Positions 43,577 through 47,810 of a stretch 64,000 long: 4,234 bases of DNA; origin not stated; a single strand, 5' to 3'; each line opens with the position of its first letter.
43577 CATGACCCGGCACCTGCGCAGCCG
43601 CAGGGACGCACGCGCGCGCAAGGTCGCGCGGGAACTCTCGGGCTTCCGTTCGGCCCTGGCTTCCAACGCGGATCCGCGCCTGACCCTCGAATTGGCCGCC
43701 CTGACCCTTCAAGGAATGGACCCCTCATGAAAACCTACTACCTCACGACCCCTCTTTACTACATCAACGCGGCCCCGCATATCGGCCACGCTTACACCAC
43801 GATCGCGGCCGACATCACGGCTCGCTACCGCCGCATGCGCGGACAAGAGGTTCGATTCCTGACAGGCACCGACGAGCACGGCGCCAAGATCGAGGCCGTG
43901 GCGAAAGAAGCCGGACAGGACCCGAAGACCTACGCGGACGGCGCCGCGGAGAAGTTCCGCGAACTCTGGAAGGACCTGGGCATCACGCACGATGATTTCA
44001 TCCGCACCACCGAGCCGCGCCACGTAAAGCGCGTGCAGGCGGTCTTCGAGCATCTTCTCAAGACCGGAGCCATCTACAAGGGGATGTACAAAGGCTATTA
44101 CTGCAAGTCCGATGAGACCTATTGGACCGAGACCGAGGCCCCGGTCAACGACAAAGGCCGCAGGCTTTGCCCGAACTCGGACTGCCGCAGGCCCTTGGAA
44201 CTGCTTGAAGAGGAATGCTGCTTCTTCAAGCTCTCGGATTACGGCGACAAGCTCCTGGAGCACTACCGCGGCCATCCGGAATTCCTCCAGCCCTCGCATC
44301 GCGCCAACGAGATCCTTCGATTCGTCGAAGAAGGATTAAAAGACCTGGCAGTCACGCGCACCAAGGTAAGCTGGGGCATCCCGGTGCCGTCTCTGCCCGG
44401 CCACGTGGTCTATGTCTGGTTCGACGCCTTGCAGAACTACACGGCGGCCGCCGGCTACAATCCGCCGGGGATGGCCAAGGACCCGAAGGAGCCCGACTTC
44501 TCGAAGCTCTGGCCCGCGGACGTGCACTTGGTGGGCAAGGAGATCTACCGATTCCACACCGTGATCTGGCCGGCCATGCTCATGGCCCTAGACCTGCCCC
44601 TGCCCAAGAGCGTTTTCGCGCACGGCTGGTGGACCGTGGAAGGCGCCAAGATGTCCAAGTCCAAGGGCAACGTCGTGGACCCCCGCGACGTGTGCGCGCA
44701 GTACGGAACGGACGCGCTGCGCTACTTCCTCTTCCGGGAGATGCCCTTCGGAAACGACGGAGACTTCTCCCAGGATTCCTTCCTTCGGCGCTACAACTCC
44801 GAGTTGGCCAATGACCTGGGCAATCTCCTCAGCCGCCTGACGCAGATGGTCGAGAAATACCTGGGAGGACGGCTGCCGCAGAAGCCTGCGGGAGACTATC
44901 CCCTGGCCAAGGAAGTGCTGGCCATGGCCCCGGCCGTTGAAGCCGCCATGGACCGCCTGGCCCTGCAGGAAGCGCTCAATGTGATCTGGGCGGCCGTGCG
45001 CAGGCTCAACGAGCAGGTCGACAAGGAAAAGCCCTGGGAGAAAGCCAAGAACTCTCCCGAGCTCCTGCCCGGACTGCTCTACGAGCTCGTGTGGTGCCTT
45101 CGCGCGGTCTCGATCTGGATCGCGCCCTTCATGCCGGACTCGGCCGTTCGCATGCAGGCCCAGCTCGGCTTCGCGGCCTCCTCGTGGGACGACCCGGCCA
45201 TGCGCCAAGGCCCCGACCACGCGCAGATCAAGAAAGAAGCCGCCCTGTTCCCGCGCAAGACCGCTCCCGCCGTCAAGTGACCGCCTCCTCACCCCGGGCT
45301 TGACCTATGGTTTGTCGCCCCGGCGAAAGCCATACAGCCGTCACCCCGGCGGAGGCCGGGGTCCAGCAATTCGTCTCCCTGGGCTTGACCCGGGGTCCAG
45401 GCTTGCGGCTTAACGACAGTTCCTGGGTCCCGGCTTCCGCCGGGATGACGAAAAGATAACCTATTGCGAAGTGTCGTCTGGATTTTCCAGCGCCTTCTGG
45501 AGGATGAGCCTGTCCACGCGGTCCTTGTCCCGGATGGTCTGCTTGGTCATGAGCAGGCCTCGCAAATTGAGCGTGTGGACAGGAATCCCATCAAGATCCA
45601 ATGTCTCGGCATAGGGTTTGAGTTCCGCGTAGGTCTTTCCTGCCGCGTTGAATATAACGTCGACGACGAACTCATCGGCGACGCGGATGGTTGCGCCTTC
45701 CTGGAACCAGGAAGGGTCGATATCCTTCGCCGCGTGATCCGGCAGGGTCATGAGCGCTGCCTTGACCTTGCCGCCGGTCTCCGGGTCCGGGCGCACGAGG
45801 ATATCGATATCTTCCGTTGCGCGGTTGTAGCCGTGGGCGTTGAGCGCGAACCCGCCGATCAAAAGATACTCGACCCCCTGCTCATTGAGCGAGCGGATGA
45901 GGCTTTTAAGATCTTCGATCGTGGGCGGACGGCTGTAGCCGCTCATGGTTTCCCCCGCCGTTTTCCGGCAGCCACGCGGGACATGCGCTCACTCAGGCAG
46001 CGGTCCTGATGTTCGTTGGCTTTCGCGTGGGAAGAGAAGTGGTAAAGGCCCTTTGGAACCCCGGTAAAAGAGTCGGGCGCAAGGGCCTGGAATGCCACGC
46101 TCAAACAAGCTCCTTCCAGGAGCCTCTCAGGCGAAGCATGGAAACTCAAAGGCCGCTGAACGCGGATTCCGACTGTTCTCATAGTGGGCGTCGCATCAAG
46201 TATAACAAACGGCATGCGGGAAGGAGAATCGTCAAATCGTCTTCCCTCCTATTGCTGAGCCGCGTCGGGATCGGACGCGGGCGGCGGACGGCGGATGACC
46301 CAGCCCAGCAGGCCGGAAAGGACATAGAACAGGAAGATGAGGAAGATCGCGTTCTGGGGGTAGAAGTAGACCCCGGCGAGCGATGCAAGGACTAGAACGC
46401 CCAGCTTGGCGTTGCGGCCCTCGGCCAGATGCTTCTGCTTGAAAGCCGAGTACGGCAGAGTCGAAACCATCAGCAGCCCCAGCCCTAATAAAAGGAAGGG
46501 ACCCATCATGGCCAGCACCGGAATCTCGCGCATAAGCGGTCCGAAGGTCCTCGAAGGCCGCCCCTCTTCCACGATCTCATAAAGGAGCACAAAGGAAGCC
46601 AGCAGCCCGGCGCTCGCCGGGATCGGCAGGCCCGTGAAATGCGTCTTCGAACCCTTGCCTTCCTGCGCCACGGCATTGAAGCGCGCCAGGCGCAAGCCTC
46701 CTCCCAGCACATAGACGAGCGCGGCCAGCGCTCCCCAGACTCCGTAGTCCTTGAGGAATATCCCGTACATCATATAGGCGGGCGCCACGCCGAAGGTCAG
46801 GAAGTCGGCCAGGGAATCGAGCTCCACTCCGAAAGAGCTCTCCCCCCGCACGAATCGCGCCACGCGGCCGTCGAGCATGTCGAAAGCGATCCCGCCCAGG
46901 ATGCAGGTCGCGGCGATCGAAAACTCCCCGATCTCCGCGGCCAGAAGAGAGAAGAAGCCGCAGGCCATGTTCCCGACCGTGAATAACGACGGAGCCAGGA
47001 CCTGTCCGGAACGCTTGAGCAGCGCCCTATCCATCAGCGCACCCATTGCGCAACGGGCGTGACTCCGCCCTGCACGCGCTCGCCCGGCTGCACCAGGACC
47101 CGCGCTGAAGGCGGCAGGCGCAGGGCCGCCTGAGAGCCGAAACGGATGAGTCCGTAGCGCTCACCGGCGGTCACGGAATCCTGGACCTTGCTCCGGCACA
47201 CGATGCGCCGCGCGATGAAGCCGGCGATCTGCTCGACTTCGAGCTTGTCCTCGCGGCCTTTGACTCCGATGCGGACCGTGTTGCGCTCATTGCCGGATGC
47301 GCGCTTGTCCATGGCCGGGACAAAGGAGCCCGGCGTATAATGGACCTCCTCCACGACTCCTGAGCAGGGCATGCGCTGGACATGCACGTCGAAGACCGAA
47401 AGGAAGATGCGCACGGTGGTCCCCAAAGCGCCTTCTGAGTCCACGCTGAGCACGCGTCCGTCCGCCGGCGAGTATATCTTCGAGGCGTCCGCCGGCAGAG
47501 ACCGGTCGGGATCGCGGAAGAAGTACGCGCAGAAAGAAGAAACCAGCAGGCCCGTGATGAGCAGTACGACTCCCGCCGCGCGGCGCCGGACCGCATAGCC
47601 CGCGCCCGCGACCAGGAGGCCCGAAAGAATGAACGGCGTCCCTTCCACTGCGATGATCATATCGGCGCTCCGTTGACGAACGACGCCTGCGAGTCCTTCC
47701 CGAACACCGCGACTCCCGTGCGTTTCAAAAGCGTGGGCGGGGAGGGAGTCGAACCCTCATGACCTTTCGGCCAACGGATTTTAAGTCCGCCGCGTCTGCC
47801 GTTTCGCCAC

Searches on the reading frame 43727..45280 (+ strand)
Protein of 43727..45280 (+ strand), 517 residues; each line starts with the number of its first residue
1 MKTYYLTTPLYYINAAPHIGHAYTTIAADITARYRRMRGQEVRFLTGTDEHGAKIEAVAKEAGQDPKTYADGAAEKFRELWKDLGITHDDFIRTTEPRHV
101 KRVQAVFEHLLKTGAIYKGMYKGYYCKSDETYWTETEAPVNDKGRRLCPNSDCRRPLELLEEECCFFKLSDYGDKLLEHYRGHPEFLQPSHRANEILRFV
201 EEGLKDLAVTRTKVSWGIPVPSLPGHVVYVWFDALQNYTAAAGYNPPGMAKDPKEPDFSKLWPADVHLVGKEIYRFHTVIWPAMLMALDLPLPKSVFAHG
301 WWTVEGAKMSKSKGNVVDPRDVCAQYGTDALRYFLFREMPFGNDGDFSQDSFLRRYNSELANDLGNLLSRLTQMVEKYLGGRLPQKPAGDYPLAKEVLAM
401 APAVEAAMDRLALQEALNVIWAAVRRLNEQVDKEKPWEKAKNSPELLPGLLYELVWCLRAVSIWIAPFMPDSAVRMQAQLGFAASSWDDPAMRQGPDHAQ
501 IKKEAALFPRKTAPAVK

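Call 10: find_related_loci(query=window:43727-45280:+, collection=genome_contigs, flank=10000)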
Query window:43727-45280:+ (517 aa) in genome_contigs; peptide patterns used: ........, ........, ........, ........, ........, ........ (x = any residue, [..] = any of these).
600 stretches matched a pattern (row limit reached: there are more); 592 encode a relative of the query (tblastn E <= 1e-3); the best 80 are kept; 80 distinct loci.
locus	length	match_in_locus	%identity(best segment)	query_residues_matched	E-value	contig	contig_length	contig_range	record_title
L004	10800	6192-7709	58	1-511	0e+0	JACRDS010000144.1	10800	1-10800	MAG: Elusimicrobia bacterium isolate NC_groundwater_1678_Pr3_B-0.1um_69_20 SR-2_scaffold_141_3002443, whole genome shotg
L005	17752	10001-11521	57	2-511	0e+0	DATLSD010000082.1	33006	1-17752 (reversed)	MAG TPA_asm: Elusimicrobiota bacterium isolate SMAG_U13921 k141_444438, whole genome shotgun sequence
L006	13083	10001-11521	56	2-511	0e+0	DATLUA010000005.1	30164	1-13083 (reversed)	MAG TPA_asm: Elusimicrobiota bacterium isolate SMAG_U13971 k141_456774, whole genome shotgun sequence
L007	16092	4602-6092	58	1-511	0e+0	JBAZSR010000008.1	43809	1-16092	MAG: Elusimicrobiota bacterium isolate SO_2017_GW1_178 NODE_4144_length_43809_cov_1.024381_OW334_2017, whole genome shot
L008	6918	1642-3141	55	2-512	0e+0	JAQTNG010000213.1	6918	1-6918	MAG: Elusimicrobia bacterium isolate STA_59 NODE_24772_length_6918_cov_3.022972_Sandtown_A, whole genome shotgun sequenc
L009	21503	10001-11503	54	1-512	4e-179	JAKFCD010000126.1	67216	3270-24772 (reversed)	MAG: Elusimicrobiota bacterium isolate LC012 contig-124_376, whole genome shotgun sequence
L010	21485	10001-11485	54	2-510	3e-177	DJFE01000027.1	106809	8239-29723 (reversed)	MAG TPA_asm: Elusimicrobia bacterium UBA5880 UBA5880_contig_630, whole genome shotgun sequence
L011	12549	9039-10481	56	2-480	2e-174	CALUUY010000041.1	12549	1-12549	MAG: uncultured Elusimicrobiales bacterium isolate BRZ_KN__bin69 genome assembly, contig: BRZ_KN__NODE_6979_length_12549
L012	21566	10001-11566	51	1-511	4e-173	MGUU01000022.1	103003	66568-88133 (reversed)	MAG: Elusimicrobia bacterium RIFCSPLOWO2_02_FULL_39_32 rifcsplowo2_02_scaffold_74, whole genome shotgun sequence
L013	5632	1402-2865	53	2-510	2e-174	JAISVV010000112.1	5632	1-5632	MAG: Elusimicrobiota bacterium isolate Mx356_bin5 k119_689757, whole genome shotgun sequence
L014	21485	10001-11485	54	2-510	2e-172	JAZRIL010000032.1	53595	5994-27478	MAG: Elusimicrobiaceae bacterium isolate T1900045475_YK20190169.MAGScoT_cleanbin_000007 SGB_7258_k141_2804319, whole gen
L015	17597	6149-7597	55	2-478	3e-171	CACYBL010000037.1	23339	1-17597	MAG: uncultured Elusimicrobium sp. isolate RUG11790 genome assembly, contig: RUG11790_asm_37, whole genome shotgun seque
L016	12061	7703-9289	64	1-511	0e+0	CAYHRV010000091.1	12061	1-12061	MAG TPA_asm: uncultured Elusimicrobia bacterium isolate ERP119705_co15_213 genome assembly, contig: NODE_6144_length_120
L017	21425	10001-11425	54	2-481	4e-170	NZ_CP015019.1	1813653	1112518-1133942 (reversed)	Parelusimicrobium proximum strain Dip518 chromosome, complete genome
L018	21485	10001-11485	53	2-510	4e-169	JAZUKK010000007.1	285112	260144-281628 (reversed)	MAG: Elusimicrobiaceae bacterium isolate T1900045249_TH20190019.MAGScoT_cleanbin_000016 SGB_5727_k141_2805043, whole gen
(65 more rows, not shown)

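Call 16: search_protein_families(library=pfam, proteins=[L005:13380-16151:+, L005:16148-16789:+, L009:14783-15496:-, L009:15559-16455:+, L009:16463-18139:+, L009:11508-12194:+], max_evalue=0.01)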
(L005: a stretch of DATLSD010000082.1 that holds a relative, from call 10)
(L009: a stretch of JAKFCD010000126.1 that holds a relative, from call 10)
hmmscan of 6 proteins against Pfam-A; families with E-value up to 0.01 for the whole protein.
L005:13380-16151:+ (923 aa): 1 family
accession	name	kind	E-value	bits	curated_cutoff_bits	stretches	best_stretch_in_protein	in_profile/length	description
PF13091.12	PLDc_2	-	9.6e-06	25.9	27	1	350-484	6-102/132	PLD-like domain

L005:16148-16789:+ (213 aa): 5 families
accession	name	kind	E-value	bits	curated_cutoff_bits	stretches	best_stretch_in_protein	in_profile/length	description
PF22741.1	PTP-NADK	-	1.7e-07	31.2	27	1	60-158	30-127/163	DSP-PTPase phosphatase fused to NAD+ Kinase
PF13350.11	Y_phosphatase3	-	1.3e-06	29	22.2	1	126-159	119-149/240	Tyrosine phosphatase family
PF22785.1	Tc-R-P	-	3.1e-06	28.1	27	1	70-162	14-103/106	Polymorphic toxin system, DSP-PTPase phosphatase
PF00782.25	DSPc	-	8.6e-05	22.8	33.5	1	122-175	57-110/133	Dual specificity phosphatase, catalytic domain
PF03162.18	Y_phosphatase2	-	0.0011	19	27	1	51-159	5-112/165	Tyrosine phosphatase family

L009:14783-15496:- (237 aa): 2 families
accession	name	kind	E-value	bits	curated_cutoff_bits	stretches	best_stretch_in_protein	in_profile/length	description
PF01839.29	FG-GAP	-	0.00011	22.5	22.1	1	106-120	5-19/37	FG-GAP repeat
PF13517.12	FG-GAP_3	-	0.00013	23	26.9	0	101-120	40-60/61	FG-GAP-like repeat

L009:15559-16455:+ (298 aa): 0 families

L009:16463-18139:+ (558 aa): 3 families
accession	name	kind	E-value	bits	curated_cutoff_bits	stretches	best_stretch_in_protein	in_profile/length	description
PF00916.26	Sulfate_transp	-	1.5e-90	304.2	23.2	1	22-385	1-380/380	Sulfate permease family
PF01740.26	STAS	-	1.9e-15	57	22.6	1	444-534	8-98/106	STAS domain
PF16983.11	MFS_MOT1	-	0.0087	16.8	30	1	282-361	29-110/111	Molybdate transporter of MFS superfamily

L009:11508-12194:+ (228 aa): 1 family
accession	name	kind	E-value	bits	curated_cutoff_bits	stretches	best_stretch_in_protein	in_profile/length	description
PF14067.11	LssY_C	-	3.6e-29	102.1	25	1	43-219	4-187/188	LssY C-terminus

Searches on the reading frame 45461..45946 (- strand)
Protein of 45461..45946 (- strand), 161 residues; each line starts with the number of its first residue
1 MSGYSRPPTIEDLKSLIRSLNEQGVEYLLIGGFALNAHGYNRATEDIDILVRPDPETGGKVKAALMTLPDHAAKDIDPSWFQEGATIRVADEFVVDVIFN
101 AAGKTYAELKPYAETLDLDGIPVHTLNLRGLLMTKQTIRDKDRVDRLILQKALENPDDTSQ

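Call 5: search_protein_families(library=pfam, proteins=[window:45461-45946:-], max_evalue=0.01)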
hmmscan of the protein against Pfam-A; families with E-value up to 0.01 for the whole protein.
window:45461-45946:- (161 aa): 3 families
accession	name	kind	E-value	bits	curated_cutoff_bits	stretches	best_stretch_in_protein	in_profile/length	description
PF08843.17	AbiEii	-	2.5e-05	24.8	22.5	1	20-135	8-145/238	Nucleotidyl transferase AbiEii toxin, Type IV TA system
PF14907.12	NTP_transf_5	-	0.0025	17.9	31.2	1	12-68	59-116/249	Uncharacterised nucleotidyltransferase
PF09970.15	DUF2204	-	0.0057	16.7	20.3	0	10-51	2-44/181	Nucleotidyl transferase of unknown function (DUF2204)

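Call 20: search_protein_families(library=padloc, proteins=[window:45461-45946:-], max_evalue=0.01)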
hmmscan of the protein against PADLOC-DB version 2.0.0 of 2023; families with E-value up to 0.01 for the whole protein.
window:45461-45946:- (161 aa): 1 family
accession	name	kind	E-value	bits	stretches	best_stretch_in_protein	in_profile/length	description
PDLC02291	AbiEii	-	9.3e-05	19.9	1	22-89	52-113/310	AbiEii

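Call 21: search_protein_families(library=ncbifam, proteins=[window:45461-45946:-], max_evalue=0.01)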
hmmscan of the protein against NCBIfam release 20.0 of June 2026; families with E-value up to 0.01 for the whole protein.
window:45461-45946:- (161 aa): 0 families

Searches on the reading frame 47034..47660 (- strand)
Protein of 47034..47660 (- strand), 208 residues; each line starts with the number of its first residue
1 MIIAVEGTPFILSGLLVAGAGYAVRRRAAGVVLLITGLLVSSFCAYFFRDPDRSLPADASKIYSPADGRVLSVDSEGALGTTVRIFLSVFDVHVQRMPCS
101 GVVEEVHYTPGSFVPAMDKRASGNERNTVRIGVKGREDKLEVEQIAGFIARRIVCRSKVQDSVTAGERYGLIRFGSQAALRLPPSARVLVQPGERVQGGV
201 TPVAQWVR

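Call 32: find_related_loci(query=window:47034-47660:-, collection=metagenome_contigs, flank=10000)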
Query window:47034-47660:- (208 aa) in metagenome_contigs; peptide patterns used: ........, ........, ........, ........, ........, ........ (x = any residue, [..] = any of these).
595 stretches matched a pattern; 111 encode a relative of the query (tblastn E <= 1e-3); the best 80 are kept; 80 distinct loci.
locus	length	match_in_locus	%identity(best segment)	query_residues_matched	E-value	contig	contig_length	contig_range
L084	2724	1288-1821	62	30-206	6e-62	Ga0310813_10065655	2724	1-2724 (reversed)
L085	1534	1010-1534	59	6-184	2e-61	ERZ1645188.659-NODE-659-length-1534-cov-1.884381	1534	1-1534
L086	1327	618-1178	57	22-207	6e-61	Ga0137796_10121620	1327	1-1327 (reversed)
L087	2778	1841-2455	57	1-207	1e-52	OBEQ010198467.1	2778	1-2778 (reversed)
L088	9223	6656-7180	51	35-206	8e-51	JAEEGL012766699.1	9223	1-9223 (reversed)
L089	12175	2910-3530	47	2-201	5e-50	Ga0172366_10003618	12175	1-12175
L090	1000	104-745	47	1-201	4e-50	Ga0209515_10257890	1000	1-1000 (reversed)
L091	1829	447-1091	44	3-205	2e-47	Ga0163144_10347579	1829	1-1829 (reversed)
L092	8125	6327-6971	45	2-203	1e-45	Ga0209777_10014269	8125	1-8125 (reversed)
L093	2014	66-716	43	1-205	6e-46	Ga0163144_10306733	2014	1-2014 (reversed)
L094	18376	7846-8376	47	33-206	3e-45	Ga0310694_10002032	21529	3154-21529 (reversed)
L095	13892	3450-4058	43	7-205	1e-44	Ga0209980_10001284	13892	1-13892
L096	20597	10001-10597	41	7-206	6e-44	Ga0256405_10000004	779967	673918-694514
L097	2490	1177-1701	47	33-204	7e-44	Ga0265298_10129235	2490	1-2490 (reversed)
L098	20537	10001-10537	46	27-206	2e-43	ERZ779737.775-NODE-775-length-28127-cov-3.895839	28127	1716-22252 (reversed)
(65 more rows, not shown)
